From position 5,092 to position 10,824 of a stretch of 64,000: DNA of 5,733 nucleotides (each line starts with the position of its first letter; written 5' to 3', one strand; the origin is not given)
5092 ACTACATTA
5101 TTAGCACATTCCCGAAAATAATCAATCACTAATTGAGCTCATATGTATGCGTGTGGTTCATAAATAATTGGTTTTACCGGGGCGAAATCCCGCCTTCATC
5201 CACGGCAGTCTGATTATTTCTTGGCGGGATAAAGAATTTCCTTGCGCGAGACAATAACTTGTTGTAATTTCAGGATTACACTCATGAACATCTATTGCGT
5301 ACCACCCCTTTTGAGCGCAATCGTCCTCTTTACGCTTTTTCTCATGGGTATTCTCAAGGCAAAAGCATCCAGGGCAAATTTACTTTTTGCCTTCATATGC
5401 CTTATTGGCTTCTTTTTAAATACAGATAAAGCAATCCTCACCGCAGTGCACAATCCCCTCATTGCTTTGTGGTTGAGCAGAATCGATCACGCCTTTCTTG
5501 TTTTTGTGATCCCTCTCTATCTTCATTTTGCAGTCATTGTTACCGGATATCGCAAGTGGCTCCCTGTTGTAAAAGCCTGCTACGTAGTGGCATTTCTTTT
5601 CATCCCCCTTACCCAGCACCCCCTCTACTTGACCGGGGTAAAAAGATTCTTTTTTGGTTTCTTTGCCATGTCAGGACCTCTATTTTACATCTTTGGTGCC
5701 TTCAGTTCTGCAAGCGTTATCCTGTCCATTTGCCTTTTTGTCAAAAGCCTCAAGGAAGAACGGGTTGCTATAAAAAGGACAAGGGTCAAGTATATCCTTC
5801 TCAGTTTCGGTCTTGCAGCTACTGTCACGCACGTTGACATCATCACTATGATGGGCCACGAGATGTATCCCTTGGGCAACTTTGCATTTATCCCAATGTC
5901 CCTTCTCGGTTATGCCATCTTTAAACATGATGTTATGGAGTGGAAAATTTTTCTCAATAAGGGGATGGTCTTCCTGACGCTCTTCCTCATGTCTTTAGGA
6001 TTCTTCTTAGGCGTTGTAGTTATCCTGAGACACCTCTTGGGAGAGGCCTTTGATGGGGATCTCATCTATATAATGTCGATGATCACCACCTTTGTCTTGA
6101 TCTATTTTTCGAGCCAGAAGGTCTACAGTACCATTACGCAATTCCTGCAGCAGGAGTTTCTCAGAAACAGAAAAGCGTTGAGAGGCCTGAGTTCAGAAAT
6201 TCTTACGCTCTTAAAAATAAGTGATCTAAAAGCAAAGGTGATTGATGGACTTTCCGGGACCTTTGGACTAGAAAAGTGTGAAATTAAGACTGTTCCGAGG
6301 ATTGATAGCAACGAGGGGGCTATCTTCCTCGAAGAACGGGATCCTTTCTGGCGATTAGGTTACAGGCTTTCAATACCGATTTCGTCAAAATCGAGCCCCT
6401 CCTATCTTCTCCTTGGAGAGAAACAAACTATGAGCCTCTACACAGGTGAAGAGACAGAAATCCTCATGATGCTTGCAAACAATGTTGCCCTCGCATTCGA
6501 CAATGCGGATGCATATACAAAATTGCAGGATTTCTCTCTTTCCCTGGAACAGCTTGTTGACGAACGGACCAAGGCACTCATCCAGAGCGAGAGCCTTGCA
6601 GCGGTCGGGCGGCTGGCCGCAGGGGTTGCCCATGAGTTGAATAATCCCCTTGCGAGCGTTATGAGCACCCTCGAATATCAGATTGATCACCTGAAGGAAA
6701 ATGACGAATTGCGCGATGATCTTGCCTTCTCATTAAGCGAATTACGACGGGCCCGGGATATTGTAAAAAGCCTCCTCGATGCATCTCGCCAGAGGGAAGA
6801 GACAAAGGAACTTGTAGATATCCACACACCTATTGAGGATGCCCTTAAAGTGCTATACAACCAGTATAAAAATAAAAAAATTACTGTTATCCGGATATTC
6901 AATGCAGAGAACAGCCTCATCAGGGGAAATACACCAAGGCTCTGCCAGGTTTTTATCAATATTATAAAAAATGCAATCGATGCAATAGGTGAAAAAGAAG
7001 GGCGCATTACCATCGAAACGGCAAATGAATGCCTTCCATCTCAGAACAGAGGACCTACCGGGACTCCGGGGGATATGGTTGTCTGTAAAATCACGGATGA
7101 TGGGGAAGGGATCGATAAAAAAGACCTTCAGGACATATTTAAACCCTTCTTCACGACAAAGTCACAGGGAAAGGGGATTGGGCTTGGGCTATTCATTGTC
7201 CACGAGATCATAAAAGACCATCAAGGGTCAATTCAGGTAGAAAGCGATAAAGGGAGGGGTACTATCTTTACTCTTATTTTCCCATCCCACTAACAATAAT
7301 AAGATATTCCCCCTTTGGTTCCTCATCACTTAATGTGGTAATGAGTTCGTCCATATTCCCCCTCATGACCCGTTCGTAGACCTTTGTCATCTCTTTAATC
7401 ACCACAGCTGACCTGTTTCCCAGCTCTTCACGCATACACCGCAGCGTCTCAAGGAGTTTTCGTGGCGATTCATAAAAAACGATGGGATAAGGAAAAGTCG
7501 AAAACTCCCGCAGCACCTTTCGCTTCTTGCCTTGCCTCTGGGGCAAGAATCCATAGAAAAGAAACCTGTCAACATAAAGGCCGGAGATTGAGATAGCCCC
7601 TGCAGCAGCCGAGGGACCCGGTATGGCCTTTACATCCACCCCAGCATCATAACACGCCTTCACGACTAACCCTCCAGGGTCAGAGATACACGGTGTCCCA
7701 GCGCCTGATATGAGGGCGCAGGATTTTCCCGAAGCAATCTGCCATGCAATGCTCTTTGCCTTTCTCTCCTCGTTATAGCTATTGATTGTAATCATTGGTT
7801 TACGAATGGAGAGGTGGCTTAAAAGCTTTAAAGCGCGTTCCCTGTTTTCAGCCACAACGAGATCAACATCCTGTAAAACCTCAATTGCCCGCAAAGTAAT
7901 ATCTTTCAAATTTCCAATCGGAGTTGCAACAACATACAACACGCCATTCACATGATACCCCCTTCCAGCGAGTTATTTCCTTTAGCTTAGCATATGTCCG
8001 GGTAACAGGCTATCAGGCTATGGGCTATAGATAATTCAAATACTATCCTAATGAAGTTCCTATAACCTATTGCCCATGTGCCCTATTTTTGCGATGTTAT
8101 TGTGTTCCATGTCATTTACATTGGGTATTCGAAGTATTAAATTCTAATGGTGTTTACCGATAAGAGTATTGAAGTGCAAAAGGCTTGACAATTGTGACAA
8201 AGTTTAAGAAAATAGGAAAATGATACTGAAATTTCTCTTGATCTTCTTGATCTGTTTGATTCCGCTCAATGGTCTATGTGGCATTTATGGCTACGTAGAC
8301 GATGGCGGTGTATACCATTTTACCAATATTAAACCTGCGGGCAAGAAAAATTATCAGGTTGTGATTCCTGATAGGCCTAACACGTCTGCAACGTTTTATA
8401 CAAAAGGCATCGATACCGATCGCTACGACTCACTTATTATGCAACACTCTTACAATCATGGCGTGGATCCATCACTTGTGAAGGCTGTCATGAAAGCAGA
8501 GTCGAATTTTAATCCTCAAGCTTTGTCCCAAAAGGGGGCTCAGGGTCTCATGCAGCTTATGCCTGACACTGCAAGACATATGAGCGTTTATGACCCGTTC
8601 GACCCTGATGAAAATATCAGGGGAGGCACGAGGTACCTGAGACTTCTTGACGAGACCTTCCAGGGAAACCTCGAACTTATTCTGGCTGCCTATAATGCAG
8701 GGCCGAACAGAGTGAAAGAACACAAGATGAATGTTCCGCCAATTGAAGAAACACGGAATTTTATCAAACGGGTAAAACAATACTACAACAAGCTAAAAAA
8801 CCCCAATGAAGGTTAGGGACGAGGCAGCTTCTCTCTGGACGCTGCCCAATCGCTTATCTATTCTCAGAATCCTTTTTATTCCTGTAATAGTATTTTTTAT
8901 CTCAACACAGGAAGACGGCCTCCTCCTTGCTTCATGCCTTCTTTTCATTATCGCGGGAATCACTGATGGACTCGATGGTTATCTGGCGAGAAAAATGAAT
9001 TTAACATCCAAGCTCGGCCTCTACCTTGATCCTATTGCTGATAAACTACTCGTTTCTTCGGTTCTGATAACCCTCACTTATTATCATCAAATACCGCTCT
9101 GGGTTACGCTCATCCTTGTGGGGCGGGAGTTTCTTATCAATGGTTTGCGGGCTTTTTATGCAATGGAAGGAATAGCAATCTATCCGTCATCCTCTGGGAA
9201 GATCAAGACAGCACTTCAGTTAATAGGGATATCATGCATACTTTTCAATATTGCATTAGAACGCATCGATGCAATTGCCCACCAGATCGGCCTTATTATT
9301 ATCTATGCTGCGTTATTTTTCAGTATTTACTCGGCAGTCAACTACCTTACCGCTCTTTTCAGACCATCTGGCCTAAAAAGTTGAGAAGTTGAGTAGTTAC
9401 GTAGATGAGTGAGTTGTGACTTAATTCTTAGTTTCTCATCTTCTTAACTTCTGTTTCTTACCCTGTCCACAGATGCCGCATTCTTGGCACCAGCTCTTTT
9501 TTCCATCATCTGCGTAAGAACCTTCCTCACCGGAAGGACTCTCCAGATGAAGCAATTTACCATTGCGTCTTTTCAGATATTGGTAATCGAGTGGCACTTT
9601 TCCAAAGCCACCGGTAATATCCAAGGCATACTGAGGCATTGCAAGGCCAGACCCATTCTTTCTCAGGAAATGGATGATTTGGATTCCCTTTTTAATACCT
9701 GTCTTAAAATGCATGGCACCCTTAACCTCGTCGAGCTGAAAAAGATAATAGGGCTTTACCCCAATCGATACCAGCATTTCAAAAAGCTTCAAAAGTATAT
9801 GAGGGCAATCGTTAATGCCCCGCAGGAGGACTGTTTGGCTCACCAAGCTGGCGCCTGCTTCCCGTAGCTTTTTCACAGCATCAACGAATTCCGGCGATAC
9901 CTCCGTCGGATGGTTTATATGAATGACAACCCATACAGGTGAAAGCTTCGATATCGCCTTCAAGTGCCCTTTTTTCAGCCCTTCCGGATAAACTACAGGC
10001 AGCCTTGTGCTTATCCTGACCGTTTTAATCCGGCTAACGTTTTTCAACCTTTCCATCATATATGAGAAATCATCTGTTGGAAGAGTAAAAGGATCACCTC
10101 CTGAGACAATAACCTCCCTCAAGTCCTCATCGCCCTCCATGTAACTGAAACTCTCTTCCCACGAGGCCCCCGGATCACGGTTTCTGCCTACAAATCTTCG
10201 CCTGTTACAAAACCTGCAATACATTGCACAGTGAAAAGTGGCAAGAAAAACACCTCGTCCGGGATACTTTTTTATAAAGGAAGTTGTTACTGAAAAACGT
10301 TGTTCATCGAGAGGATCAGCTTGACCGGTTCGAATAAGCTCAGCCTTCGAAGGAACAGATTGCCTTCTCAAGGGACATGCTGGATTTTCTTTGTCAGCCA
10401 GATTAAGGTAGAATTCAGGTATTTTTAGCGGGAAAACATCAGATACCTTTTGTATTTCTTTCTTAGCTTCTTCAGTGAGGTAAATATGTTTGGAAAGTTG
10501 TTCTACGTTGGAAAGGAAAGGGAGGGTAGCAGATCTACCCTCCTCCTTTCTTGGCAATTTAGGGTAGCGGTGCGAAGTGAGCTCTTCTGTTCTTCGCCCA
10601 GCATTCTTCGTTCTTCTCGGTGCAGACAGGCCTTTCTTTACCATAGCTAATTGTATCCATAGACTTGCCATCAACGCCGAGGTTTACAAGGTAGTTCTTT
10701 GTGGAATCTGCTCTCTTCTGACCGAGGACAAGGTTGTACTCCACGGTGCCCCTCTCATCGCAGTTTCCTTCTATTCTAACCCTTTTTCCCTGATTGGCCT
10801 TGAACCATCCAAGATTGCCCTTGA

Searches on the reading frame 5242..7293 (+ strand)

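Call 55: search_protein_families(library=pfam, proteins=[window:5242-7293:+], max_evalue=1e-8)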
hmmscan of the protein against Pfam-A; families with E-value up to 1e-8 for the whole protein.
window:5242-7293:+ (683 aa): 2 families
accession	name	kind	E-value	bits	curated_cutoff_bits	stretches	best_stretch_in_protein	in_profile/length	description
PF02518.31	HATPase_c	-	1.5e-24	87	26.4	1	563-681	2-108/111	Histidine kinase-, DNA gyrase B-, and HSP90-like ATPase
PF00512.31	HisKA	-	8.3e-11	42.2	26.9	1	456-519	3-65/66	His Kinase A (phospho-acceptor) domain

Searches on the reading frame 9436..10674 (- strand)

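Call 55: search_protein_families(library=pfam, proteins=[window:9436-10674:-], max_evalue=1e-8)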
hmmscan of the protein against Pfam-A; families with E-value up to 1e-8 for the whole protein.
window:9436-10674:- (412 aa): 1 family
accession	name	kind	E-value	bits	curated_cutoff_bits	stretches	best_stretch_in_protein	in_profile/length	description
PF04055.27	Radical_SAM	-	2e-10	41.5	29.5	1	146-290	4-157/166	Radical SAM superfamily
